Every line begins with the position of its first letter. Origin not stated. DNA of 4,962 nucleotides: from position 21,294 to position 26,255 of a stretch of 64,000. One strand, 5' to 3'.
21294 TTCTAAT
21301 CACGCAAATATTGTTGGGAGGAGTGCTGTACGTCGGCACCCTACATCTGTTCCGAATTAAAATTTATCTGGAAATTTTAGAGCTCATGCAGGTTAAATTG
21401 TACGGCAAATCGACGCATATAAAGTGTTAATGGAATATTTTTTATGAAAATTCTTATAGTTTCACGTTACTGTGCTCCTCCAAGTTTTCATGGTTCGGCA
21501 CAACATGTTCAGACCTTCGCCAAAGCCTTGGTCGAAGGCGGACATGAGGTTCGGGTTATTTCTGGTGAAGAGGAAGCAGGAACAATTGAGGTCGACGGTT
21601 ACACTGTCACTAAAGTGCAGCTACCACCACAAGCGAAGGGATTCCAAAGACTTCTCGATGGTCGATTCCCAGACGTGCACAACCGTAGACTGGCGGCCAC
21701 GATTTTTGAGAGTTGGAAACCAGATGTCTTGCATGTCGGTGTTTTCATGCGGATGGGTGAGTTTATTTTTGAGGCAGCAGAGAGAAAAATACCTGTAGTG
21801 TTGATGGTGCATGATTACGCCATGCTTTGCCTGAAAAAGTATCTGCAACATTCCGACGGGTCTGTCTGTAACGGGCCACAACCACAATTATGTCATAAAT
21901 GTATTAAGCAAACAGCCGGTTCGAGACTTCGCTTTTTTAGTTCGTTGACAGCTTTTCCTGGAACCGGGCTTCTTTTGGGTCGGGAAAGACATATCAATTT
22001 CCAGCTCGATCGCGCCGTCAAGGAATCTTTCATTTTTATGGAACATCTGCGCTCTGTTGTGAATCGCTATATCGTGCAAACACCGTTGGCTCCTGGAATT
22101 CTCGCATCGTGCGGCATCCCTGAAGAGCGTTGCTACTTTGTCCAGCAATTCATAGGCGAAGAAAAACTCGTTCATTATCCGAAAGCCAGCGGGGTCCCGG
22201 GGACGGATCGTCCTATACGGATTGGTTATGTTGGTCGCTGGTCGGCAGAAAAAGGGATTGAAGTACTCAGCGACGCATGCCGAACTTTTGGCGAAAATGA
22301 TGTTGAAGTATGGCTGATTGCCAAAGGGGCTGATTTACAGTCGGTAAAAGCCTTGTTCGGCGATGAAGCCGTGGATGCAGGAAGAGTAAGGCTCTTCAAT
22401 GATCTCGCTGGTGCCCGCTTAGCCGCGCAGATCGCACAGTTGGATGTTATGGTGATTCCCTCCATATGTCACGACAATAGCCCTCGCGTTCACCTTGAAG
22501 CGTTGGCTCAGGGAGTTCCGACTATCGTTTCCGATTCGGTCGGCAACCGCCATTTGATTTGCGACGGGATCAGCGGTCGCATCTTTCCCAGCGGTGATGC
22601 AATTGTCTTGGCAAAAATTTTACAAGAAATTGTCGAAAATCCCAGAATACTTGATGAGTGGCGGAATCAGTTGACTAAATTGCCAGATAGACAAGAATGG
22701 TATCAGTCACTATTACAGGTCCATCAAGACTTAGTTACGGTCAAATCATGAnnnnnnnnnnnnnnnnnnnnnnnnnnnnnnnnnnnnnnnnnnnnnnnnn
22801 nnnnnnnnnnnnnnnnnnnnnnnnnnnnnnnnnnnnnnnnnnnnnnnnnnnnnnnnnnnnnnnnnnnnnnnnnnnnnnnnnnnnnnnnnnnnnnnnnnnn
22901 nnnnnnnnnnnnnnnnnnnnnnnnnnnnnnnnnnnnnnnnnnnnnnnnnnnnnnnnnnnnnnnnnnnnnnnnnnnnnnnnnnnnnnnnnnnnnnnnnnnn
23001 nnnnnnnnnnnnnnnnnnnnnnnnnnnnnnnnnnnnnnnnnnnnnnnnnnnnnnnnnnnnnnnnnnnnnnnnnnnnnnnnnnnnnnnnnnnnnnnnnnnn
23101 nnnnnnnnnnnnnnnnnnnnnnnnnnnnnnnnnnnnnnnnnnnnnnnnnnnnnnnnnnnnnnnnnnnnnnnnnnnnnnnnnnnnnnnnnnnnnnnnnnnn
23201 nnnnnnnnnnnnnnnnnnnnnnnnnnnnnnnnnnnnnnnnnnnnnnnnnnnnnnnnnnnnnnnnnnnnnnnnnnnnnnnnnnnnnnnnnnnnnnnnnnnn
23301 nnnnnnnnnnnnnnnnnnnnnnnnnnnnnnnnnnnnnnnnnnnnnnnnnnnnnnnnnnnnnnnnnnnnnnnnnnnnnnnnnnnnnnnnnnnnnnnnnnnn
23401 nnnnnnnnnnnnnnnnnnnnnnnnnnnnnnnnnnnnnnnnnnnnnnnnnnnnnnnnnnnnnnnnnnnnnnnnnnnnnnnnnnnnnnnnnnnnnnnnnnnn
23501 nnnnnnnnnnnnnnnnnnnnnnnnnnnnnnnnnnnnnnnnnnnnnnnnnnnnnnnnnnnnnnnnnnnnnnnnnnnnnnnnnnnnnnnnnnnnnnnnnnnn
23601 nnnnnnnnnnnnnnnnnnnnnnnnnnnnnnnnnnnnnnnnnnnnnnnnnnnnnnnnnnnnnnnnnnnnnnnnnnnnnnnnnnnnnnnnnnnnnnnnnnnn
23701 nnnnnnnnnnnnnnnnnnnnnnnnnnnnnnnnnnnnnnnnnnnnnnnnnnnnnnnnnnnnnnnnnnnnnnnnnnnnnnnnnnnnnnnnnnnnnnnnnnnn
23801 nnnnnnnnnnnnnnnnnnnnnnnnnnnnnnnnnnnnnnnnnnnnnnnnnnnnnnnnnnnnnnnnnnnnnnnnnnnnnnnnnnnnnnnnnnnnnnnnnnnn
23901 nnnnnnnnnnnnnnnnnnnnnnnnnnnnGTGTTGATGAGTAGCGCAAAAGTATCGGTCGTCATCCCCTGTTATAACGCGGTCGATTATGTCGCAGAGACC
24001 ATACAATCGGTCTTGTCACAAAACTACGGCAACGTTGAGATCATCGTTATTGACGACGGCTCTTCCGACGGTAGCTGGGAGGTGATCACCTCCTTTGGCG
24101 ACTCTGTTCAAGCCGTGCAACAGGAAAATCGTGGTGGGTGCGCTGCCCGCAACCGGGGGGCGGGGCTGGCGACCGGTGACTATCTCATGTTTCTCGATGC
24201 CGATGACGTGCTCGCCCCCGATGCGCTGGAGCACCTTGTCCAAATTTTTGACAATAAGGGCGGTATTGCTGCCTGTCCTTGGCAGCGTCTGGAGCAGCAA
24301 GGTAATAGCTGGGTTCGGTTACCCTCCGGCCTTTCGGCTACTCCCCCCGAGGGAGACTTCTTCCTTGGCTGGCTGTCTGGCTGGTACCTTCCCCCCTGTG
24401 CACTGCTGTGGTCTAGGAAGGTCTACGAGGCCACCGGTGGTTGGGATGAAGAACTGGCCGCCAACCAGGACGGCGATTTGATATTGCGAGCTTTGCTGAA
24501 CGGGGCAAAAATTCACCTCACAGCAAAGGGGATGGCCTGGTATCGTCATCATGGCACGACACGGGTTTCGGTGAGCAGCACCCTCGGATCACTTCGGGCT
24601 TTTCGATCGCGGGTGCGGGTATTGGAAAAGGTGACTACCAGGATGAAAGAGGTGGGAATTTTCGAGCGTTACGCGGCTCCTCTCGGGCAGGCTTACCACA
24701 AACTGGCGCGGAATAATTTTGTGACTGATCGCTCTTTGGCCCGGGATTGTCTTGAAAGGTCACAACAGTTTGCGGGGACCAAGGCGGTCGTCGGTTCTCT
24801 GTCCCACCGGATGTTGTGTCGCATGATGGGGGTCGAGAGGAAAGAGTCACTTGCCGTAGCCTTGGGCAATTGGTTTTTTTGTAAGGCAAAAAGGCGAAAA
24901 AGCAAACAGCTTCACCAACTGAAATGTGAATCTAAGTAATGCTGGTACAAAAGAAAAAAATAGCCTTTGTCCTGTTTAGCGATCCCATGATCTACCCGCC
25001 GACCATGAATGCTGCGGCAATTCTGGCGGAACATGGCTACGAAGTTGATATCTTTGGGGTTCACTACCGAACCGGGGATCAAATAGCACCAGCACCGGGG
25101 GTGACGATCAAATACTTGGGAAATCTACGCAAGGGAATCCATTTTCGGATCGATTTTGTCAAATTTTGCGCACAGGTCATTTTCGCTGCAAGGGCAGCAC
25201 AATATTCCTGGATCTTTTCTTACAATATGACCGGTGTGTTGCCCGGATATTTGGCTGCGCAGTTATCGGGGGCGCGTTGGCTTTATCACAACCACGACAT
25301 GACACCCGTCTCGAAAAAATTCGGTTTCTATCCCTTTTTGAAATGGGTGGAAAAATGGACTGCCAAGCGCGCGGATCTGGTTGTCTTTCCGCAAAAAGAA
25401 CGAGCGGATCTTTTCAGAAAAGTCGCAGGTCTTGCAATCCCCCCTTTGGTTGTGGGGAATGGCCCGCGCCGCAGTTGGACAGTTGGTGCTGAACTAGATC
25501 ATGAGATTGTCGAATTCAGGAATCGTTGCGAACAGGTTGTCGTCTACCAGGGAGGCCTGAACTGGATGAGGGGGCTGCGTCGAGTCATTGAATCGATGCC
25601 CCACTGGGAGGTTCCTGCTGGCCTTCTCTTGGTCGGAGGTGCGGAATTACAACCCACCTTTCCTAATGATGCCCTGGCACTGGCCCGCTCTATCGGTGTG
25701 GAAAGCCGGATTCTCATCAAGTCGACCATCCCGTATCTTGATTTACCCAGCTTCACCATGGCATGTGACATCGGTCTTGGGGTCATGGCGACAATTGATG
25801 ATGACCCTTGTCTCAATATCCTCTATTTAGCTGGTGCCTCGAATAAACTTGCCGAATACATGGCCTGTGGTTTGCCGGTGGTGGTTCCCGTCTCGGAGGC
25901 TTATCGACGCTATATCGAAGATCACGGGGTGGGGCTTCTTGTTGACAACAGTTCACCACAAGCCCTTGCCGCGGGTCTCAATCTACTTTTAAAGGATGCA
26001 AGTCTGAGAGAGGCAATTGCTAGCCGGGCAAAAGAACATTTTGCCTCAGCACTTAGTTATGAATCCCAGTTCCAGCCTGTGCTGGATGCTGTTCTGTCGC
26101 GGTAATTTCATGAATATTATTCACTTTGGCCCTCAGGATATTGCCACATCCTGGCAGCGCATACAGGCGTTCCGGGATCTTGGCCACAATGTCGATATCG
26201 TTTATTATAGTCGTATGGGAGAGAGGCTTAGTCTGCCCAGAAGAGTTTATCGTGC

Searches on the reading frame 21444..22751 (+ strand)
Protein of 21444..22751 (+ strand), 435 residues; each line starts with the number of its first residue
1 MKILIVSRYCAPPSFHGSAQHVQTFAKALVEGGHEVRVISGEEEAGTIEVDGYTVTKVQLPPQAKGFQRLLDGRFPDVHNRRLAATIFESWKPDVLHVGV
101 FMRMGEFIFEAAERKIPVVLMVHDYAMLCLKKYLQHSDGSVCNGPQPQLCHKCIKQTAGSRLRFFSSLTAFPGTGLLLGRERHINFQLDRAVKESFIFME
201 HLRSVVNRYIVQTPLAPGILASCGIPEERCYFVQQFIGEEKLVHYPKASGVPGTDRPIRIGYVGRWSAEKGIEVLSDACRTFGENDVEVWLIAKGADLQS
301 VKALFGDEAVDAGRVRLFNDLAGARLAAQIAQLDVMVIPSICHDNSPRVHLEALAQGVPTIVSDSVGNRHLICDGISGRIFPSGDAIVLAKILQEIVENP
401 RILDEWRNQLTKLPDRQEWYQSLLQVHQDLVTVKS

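Call 5: search_protein_families(library=pfam, proteins=[window:21444-22751:+], max_evalue=0.001)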
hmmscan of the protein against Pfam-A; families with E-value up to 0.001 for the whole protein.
window:21444-22751:+ (435 aa): 5 families
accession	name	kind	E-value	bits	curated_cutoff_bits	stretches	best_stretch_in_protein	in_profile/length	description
PF00534.26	Glycos_transf_1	-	6.3e-18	65.3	26.4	1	256-409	14-168/172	Glycosyl transferases group 1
PF13692.12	Glyco_trans_1_4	-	2.4e-16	60.7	27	1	259-399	3-142/142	Glycosyl transferases group 1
PF13579.12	Glyco_trans_4_4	-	3.1e-12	47.5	29.7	1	17-126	2-105/158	Glycosyl transferase 4-like domain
PF13439.12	Glyco_transf_4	-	2e-10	41.4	28.5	1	17-126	3-107/170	Glycosyltransferase Family 4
PF20706.3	GT4-conflict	-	1.5e-05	24.6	26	1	254-429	194-371/385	Family 4 Glycosyltransferase in conflict systems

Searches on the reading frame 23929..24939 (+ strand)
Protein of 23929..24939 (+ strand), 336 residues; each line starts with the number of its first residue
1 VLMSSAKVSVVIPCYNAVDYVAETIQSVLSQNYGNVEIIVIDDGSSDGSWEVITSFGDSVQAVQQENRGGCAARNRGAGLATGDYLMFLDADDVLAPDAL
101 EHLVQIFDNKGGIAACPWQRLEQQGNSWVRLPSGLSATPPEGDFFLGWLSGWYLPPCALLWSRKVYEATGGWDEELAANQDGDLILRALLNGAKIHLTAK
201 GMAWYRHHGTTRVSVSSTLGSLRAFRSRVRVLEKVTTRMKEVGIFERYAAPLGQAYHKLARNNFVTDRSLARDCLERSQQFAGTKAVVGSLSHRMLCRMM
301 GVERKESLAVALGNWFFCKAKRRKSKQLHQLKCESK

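Call 23: search_protein_families(library=pfam, proteins=[window:23929-24939:+], max_evalue=0.00001)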
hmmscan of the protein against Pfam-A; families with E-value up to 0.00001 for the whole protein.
window:23929-24939:+ (336 aa): 3 families
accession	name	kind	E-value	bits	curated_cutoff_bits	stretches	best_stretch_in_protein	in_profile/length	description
PF00535.33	Glycos_transf_2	-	1e-36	126.9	23.3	1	9-149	1-148/168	Glycosyl transferase family 2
PF13641.12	Glyco_tranf_2_3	-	9.6e-23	81.8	27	1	8-206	3-211/230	Glycosyltransferase like family 2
PF10111.15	Glyco_tranf_2_2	-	2.6e-19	70.2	27.3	1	9-210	1-221/276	Glycosyltransferase like family 2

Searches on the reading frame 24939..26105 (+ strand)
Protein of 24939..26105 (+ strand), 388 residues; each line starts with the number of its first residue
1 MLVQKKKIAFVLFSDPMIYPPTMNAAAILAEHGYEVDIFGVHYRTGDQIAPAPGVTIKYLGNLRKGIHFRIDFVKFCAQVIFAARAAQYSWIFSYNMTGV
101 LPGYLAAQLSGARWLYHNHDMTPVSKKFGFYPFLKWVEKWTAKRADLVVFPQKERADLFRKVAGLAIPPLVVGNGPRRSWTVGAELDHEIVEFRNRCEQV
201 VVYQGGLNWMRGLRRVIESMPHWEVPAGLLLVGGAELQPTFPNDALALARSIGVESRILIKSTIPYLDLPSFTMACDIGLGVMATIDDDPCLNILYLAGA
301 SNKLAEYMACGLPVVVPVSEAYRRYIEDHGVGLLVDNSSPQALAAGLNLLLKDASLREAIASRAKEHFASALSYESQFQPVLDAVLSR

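Call 23: search_protein_families(library=pfam, proteins=[window:24939-26105:+], max_evalue=0.00001)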
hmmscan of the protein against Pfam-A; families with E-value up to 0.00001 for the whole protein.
window:24939-26105:+ (388 aa): 5 families
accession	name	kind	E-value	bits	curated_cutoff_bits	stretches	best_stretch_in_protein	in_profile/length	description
PF00534.26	Glycos_transf_1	-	1.4e-14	54.4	26.4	1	198-366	15-171/172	Glycosyl transferases group 1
PF13579.12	Glyco_trans_4_4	-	9.5e-13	49.2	29.7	1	23-175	8-158/158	Glycosyl transferase 4-like domain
PF13692.12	Glyco_trans_1_4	-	1e-11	45.7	27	1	199-353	2-142/142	Glycosyl transferases group 1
PF13439.12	Glyco_transf_4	-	4.8e-09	36.9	28.5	1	24-175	10-165/170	Glycosyltransferase Family 4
PF13524.12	Glyco_trans_1_2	-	1.5e-07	31.9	25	1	257-382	28-143/144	Glycosyl transferase-like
